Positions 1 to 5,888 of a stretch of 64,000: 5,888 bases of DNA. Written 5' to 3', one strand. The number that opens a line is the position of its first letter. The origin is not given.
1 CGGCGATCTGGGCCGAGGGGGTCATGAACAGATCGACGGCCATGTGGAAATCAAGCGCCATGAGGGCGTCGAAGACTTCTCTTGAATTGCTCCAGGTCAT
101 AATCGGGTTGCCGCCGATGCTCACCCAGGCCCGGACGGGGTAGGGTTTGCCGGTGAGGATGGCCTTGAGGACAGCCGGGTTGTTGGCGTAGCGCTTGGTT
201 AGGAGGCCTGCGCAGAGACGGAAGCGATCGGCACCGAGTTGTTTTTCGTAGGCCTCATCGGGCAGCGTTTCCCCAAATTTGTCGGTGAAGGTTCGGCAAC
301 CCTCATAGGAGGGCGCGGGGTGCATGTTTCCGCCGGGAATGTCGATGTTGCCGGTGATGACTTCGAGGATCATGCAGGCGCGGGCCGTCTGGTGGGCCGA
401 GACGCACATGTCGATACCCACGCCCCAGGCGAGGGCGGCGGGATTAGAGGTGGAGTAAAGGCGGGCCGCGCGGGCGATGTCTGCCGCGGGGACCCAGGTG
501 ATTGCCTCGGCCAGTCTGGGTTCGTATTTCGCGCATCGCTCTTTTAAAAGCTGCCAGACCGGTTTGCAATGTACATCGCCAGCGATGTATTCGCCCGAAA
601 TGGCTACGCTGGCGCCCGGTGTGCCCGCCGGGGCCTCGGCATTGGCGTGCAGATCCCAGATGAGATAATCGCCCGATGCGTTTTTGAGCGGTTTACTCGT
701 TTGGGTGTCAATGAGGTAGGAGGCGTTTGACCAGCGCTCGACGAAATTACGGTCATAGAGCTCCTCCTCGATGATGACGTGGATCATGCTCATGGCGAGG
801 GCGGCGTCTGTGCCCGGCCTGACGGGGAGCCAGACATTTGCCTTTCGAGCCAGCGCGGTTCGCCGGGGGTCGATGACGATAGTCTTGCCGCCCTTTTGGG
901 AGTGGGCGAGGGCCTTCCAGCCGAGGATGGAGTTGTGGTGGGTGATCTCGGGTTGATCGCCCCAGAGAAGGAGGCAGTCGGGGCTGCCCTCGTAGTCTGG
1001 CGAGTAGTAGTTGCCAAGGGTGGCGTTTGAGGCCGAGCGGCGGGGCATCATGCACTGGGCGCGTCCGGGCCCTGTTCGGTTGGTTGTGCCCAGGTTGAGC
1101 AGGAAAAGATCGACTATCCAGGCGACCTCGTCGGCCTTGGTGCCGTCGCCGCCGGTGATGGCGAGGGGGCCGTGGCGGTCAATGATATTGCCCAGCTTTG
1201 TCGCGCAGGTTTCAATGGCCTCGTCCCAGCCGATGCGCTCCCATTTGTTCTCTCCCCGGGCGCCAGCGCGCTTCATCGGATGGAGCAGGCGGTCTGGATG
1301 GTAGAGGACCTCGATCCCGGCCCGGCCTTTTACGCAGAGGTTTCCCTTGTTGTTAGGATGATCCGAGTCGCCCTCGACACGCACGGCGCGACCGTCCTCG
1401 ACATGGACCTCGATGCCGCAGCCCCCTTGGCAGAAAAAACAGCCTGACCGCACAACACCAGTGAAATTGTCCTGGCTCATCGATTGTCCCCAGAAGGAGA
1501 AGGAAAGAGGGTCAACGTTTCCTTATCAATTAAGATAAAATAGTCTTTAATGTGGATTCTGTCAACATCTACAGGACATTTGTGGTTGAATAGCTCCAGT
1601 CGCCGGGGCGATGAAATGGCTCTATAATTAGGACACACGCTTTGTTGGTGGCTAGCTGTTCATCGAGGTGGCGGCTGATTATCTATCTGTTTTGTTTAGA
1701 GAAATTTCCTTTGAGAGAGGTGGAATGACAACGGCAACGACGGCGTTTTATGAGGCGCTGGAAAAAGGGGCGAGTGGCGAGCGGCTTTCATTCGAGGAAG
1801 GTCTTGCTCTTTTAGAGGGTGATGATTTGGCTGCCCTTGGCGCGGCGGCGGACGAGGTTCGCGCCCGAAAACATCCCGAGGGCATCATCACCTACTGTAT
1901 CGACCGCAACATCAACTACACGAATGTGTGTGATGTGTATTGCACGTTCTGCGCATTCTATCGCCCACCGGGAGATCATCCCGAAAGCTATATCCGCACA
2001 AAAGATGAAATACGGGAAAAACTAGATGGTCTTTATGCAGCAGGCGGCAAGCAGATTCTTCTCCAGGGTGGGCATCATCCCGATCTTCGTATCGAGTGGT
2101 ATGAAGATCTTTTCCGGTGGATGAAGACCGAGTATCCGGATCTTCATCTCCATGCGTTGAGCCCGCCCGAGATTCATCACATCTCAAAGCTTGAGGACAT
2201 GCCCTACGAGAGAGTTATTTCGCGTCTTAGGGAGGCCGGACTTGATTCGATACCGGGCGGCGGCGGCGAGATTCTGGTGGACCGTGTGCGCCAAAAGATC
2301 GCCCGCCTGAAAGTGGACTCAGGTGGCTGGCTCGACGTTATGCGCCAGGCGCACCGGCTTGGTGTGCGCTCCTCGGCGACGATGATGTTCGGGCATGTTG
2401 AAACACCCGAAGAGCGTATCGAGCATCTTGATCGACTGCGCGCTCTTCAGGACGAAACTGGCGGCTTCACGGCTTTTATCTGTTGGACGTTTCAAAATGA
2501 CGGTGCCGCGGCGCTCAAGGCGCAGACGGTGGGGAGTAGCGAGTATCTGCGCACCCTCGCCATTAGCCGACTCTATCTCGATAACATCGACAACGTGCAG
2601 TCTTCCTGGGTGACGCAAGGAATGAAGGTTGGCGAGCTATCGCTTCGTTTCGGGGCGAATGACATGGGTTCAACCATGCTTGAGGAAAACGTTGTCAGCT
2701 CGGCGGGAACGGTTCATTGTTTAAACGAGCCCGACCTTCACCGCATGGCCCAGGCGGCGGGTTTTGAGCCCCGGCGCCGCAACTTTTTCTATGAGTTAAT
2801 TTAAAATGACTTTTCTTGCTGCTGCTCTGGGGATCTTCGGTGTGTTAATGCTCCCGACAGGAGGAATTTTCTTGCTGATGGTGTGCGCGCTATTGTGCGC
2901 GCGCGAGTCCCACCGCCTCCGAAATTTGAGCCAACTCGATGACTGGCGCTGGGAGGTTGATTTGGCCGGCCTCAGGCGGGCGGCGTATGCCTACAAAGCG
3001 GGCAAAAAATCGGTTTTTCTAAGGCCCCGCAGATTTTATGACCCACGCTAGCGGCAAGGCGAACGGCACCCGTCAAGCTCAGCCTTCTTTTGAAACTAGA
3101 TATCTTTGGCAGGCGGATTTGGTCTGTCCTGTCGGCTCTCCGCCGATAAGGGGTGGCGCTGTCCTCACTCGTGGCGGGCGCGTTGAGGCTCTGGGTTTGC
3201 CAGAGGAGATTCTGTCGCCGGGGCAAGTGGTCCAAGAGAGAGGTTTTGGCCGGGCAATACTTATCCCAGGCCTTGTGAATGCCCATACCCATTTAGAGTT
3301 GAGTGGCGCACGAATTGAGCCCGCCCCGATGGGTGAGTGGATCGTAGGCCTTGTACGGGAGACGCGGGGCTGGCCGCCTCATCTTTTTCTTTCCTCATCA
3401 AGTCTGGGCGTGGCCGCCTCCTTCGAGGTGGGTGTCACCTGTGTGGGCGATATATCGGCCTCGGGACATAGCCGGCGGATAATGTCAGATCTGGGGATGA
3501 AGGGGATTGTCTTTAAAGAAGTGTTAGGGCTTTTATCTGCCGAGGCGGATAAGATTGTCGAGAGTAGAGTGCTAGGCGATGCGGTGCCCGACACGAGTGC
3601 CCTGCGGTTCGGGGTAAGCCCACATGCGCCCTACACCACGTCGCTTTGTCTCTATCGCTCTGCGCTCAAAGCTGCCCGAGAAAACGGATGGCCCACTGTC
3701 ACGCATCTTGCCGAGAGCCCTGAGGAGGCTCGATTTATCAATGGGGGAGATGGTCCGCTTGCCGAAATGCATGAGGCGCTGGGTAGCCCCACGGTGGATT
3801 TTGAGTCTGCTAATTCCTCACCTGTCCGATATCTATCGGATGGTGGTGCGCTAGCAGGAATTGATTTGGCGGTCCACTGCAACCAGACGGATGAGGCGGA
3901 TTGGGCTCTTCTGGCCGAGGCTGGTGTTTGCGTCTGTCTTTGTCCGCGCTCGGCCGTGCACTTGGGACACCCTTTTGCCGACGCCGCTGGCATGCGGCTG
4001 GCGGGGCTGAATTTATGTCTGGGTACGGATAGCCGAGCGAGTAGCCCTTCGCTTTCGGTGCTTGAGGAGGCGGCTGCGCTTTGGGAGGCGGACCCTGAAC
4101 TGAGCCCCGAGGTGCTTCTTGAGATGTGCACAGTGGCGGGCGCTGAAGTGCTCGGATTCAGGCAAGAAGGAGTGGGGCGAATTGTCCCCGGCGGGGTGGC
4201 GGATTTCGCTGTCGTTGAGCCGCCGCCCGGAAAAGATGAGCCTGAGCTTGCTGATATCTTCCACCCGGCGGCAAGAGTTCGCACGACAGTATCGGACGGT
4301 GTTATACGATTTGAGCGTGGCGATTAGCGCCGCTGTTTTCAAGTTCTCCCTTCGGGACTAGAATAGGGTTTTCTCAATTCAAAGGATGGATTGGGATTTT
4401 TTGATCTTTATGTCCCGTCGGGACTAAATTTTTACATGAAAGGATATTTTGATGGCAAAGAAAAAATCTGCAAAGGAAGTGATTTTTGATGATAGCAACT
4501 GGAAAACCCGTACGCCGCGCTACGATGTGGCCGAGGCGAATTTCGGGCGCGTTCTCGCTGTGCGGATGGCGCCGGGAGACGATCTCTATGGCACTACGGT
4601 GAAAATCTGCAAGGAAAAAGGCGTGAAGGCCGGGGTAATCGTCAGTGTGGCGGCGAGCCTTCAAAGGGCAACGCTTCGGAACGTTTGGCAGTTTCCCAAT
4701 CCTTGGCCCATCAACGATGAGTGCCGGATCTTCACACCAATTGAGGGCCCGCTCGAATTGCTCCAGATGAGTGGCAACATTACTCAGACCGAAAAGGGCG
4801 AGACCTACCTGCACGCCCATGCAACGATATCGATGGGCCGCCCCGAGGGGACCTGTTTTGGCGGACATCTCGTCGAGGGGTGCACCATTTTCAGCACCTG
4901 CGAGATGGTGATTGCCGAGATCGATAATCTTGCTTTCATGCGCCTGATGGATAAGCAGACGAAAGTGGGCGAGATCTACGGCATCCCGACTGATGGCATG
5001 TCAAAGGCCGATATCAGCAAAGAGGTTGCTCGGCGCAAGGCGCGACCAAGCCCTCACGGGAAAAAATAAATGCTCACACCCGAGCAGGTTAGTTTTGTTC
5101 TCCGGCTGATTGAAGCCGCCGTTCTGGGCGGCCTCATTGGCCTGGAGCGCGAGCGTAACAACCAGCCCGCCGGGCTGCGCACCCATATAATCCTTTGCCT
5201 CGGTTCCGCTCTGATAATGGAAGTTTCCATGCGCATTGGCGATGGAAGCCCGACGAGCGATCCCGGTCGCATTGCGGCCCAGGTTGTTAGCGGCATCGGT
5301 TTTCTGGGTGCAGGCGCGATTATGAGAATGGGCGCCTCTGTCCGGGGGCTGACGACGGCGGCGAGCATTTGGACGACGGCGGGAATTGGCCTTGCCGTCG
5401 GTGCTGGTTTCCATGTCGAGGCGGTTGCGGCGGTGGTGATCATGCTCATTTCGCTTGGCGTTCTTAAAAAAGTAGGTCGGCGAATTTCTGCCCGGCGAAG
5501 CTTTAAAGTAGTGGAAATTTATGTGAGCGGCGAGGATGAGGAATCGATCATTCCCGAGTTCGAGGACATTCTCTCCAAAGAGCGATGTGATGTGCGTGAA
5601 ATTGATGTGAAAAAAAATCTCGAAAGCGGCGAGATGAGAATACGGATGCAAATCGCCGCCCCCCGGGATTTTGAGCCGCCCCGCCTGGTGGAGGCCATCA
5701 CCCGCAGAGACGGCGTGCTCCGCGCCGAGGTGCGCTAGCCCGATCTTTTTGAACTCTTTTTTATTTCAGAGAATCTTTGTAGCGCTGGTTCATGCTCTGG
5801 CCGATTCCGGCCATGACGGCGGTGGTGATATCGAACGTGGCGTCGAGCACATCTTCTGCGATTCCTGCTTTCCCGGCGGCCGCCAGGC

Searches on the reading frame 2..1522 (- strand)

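Call 64: search_protein_families(library=pfam, proteins=[window:2-1522:-], max_evalue=0.0001)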
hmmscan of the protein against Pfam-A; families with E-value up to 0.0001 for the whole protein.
window:2-1522:- (507 aa): 2 families
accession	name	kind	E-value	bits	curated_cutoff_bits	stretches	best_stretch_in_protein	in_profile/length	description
PF00384.28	Molybdopterin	-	2.7e-28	99.5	24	1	78-507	1-304/353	Molybdopterin oxidoreductase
PF04879.21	Molybdop_Fe4S4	-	4.5e-19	68.6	22.7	1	23-75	3-55/55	Molybdopterin oxidoreductase Fe4S4 domain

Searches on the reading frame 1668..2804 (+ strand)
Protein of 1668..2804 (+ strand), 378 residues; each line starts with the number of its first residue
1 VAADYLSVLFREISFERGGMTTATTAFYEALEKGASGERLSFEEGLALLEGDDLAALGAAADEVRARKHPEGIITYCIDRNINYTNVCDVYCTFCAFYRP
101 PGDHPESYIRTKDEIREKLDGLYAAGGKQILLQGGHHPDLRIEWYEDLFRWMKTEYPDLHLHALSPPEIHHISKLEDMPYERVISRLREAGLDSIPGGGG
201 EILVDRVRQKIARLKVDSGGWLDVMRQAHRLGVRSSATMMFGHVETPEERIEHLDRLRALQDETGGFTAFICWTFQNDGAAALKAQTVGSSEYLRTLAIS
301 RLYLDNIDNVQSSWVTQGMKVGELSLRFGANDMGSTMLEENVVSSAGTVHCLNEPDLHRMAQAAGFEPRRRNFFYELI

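Call 64: search_protein_families(library=pfam, proteins=[window:1668-2804:+], max_evalue=0.0001)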
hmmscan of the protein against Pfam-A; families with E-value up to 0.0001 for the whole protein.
window:1668-2804:+ (378 aa): 2 families
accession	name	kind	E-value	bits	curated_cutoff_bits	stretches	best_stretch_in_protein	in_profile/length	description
PF19288.4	CofH_C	-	1.5e-32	112.5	27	1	266-376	3-117/125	CofH/MqnC C-terminal region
PF04055.27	Radical_SAM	-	1.7e-20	74.3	29.5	1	82-257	1-166/166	Radical SAM superfamily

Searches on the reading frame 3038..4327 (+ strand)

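Call 64: search_protein_families(library=pfam, proteins=[window:3038-4327:+], max_evalue=0.0001)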
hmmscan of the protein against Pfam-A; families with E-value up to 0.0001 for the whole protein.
window:3038-4327:+ (429 aa): 2 families
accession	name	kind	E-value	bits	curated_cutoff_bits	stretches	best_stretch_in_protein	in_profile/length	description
PF01979.26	Amidohydro_1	-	2.4e-28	99.8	25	1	74-422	1-343/345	Amidohydrolase family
PF07969.17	Amidohydro_3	-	4.4e-13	50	29.7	1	278-423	310-470/472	Amidohydrolase family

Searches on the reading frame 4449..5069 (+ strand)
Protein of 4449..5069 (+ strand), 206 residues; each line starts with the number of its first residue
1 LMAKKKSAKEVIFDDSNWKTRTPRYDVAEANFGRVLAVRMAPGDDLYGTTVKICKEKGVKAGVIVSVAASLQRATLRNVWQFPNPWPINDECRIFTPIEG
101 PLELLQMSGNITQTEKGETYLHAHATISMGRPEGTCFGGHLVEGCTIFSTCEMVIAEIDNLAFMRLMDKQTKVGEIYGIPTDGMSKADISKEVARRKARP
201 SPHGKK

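Call 64: search_protein_families(library=pfam, proteins=[window:4449-5069:+], max_evalue=0.0001)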
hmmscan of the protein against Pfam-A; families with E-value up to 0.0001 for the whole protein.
window:4449-5069:+ (206 aa): 1 family
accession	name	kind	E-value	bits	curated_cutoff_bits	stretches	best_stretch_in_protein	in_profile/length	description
PF03479.20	PCC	-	7e-23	81.6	25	1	34-159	1-116/117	Plants and Prokaryotes Conserved (PCC) domain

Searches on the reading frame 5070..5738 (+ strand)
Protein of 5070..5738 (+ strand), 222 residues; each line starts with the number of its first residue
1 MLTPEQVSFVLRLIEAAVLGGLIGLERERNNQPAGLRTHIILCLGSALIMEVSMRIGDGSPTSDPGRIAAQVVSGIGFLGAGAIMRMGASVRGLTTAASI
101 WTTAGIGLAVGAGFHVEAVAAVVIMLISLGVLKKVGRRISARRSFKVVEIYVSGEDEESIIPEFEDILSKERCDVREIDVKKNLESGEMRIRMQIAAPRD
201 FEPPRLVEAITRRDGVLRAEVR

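Call 64: search_protein_families(library=pfam, proteins=[window:5070-5738:+], max_evalue=0.0001)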
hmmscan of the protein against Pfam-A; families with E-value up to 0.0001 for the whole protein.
window:5070-5738:+ (222 aa): 1 family
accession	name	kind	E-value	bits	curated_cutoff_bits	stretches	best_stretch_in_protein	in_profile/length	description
PF02308.21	MgtC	-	1.3e-40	139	31.4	1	14-137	2-120/121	MgtC family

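Call 70: find_encoding_contigs(protein=window:5070-5738:+, flank=1000, max_places=3)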
Protein window:5070-5738:+ (222 aa): 22 contigs read that carry it; 3 places shown.
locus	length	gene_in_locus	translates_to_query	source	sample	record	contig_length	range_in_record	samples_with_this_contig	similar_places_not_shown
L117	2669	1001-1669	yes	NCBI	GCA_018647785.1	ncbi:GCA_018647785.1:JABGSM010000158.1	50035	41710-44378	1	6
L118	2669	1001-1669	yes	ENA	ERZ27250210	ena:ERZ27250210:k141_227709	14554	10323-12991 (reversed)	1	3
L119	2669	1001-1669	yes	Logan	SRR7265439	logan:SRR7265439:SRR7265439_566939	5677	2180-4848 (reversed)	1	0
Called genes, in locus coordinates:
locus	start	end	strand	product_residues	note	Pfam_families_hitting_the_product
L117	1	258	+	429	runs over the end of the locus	PF01979:Amidohydro_1, PF07969:Amidohydro_3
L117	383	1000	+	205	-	PF03479:PCC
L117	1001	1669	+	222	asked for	PF02308:MgtC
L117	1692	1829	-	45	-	-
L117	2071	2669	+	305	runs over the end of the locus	PF00892:EamA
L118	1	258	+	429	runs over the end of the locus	PF01979:Amidohydro_1, PF07969:Amidohydro_3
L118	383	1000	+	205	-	PF03479:PCC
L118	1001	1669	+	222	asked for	PF02308:MgtC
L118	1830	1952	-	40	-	-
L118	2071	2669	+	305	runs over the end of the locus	PF00892:EamA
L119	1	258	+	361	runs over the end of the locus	?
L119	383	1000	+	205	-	PF03479:PCC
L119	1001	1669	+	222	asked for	PF02308:MgtC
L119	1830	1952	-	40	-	-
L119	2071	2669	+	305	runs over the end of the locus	PF00892:EamA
